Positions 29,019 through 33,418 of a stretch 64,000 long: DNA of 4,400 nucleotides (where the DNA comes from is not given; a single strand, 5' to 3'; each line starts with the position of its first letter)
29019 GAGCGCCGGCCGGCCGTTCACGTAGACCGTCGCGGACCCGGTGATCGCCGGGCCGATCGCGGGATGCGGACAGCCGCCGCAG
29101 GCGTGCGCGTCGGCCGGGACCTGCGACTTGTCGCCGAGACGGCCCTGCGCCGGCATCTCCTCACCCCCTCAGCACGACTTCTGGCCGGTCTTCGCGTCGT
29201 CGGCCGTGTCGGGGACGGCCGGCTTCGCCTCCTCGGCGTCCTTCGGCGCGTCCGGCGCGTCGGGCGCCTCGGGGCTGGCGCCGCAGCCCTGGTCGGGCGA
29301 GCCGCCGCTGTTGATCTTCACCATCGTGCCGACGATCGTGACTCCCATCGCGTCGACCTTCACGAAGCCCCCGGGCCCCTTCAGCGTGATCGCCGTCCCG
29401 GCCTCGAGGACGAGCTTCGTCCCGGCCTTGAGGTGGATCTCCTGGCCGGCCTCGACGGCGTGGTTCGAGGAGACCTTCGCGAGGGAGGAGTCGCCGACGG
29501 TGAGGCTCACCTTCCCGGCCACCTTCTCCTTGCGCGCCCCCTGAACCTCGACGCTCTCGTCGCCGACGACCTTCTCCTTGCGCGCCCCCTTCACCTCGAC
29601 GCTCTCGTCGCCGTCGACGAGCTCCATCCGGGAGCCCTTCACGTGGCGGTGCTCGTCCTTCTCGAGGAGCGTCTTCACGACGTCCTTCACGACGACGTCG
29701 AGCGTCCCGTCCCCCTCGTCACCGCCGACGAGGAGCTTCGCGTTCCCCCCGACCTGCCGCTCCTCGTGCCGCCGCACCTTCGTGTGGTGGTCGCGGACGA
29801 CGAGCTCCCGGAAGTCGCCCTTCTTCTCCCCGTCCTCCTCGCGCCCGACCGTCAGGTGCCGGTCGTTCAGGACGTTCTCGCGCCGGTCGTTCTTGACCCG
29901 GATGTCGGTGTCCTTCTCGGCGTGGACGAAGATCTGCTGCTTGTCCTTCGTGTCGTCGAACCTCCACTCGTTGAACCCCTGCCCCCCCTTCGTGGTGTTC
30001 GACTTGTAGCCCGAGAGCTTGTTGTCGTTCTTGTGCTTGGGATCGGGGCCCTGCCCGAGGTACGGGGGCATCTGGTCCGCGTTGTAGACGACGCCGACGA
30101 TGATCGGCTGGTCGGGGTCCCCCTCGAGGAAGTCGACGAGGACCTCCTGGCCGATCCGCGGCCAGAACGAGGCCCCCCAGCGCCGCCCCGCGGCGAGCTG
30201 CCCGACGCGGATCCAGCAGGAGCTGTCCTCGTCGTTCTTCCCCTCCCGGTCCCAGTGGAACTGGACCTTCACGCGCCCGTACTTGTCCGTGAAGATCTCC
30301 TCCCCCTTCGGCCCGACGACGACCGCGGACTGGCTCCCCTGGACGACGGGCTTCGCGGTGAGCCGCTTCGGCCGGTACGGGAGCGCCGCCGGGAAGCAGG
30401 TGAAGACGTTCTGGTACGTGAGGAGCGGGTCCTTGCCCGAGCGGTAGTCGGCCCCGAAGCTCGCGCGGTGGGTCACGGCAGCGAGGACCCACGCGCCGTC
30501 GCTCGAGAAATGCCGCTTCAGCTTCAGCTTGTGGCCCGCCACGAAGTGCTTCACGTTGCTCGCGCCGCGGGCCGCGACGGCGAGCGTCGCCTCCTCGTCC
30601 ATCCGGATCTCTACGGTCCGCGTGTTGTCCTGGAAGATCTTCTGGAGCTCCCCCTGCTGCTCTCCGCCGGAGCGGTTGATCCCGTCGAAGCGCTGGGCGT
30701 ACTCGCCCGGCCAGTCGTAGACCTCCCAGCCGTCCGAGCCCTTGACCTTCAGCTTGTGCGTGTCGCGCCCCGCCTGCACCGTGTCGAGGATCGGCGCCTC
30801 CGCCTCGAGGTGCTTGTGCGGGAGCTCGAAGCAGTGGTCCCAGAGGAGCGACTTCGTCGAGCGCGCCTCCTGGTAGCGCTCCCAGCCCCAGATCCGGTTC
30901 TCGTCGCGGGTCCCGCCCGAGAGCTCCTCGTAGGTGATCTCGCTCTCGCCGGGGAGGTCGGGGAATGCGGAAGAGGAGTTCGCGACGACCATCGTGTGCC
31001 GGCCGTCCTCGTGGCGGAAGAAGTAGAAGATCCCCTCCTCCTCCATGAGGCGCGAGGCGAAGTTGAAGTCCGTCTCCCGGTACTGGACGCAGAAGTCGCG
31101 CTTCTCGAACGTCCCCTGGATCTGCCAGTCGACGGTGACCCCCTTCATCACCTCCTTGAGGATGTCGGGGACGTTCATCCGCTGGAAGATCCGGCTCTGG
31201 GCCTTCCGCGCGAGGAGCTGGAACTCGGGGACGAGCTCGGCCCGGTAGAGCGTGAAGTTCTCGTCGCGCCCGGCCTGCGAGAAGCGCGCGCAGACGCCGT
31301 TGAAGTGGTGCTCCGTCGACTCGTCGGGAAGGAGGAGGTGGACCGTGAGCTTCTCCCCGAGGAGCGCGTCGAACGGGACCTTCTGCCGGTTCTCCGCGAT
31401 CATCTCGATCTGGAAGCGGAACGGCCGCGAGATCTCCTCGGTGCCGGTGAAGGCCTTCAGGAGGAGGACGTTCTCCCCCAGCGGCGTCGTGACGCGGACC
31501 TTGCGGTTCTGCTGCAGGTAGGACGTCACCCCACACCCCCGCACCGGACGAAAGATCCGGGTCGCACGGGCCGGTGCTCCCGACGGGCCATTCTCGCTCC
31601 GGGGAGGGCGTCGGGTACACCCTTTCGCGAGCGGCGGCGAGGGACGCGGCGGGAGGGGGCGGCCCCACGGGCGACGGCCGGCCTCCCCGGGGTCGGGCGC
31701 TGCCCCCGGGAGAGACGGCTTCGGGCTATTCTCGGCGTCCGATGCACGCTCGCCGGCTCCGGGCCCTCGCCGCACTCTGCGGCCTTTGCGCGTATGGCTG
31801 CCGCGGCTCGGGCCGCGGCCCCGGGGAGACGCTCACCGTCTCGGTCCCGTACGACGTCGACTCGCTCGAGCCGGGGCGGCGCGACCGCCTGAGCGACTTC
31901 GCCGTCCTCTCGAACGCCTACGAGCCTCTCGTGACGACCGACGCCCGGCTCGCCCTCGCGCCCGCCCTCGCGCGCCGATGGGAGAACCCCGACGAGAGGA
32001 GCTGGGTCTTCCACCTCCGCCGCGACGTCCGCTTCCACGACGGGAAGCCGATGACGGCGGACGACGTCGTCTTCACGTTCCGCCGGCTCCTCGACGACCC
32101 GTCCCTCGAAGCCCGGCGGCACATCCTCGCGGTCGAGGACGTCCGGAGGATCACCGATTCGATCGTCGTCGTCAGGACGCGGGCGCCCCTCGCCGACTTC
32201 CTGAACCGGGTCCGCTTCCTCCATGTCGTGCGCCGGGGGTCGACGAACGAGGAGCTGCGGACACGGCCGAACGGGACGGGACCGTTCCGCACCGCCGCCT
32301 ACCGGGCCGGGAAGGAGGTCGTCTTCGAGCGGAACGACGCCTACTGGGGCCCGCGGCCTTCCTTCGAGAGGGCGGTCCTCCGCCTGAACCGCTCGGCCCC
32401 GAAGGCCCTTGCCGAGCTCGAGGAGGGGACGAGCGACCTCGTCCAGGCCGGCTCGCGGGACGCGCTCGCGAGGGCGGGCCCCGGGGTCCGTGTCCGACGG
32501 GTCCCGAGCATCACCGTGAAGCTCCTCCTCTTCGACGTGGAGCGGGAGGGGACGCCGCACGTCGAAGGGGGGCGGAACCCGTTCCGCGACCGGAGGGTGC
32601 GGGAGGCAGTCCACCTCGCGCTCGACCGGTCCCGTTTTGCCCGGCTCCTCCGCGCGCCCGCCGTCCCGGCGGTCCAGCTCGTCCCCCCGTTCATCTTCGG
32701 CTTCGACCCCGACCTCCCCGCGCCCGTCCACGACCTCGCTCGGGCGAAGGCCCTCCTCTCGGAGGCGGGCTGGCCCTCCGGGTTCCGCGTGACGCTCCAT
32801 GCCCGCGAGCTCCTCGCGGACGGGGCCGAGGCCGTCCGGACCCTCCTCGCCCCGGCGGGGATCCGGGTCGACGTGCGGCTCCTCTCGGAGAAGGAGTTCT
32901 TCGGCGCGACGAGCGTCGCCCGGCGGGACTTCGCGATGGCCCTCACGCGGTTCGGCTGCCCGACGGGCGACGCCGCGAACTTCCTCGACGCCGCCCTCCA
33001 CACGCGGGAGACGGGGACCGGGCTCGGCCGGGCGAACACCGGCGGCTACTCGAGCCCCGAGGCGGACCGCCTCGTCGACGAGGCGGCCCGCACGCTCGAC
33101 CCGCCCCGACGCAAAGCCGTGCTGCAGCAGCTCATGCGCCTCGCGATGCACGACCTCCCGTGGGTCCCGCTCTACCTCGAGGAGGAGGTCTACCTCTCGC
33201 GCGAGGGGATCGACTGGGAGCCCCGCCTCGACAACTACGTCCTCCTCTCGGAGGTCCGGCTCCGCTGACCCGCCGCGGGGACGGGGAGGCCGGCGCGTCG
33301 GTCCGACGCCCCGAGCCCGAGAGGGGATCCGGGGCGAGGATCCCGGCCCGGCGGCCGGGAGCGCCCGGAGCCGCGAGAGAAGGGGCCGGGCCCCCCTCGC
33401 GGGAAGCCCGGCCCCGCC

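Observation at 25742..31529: vgrG-PAAR-DUF4123-small ORF-HExxH protein-Trp-rich ORF: a cargo island with an unclassified toxin candidate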

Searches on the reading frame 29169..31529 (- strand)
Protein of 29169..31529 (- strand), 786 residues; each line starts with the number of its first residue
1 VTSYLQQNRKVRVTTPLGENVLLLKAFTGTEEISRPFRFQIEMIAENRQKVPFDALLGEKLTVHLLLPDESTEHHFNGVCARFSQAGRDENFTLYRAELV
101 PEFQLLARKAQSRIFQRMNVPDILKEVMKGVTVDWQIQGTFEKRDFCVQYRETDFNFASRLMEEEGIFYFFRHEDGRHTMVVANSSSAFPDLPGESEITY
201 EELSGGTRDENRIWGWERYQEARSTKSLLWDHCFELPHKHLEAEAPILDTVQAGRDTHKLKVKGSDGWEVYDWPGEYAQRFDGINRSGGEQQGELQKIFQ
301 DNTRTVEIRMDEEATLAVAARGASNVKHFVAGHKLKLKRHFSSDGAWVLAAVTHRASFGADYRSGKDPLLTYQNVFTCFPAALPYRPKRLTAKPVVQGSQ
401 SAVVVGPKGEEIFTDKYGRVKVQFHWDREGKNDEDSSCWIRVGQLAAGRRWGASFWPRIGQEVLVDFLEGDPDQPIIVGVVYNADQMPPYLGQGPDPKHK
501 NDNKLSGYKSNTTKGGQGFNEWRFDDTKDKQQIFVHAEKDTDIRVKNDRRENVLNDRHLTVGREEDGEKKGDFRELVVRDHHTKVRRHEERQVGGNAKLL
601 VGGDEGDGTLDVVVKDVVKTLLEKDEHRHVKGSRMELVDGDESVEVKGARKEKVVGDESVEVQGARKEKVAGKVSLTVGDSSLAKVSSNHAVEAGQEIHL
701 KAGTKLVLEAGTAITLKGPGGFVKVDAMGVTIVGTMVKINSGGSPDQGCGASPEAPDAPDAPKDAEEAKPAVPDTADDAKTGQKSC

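Call 5: search_protein_families(library=pfam, proteins=[window:29169-31529:-], max_evalue=0.1)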
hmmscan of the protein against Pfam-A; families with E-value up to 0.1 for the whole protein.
window:29169-31529:- (786 aa): 5 families
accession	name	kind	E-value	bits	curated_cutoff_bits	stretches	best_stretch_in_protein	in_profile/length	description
PF05954.17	Phage_GPD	-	1.5e-76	257.9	30.1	1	30-357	1-302/305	Phage tail baseplate hub (GPD)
PF22178.3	Gp5_trimer_C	-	7.8e-34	116.6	30.9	2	506-604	1-99/112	Bacteriophage T4 gp5 C-terminal trimerisation domain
PF04717.18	Phage_base_V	-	1.9e-15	57.4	23.8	1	415-482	12-75/75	Type VI secretion system/phage-baseplate injector OB domain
PF06715.18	Gp5_C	-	1.9e-05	24.9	20.4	0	640-662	1-23/24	Gp5 C-terminal repeat (3 copies)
PF20093.5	DUF6484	-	2.7e-05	25.2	27.6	1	459-481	39-61/61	Domain of unknown function (DUF6484)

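Call 6: search_protein_families(library=ncbifam, proteins=[window:29169-31529:-], max_evalue=0.1)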
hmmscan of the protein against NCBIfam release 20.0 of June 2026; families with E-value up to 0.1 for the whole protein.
window:29169-31529:- (786 aa): 4 families
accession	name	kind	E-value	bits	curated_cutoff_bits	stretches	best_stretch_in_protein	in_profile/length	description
TIGR03361.1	VI_Rhs_Vgr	subfamily_domain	1.3e-156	522.1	186.35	1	12-558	2-513/513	type VI secretion system tip protein TssI/VgrG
TIGR01646.1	vgr_GE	subfamily_domain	8.2e-119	397.7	121.8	1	25-540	4-480/480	type VI secretion system tip protein VgrG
NF033848.1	VgrG_rel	hypoth_equivalog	3.3e-13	48.8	275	1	395-552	373-516/547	VgrG-related protein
NF052635.1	rOmpA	equivalog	0.018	11.9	2600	1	498-550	1856-1905/2126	out membrane protein rOmpA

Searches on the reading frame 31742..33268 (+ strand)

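Call 56: search_protein_families(library=pfam, proteins=[window:31742-33268:+], max_evalue=0.00001)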
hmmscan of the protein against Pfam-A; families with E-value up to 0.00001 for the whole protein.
window:31742-33268:+ (508 aa): 1 family
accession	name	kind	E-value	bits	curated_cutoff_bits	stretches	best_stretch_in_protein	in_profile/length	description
PF00496.27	SBP_bac_5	-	4e-65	220.7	32.4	1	72-424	2-366/368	Bacterial extracellular solute-binding proteins, family 5 Middle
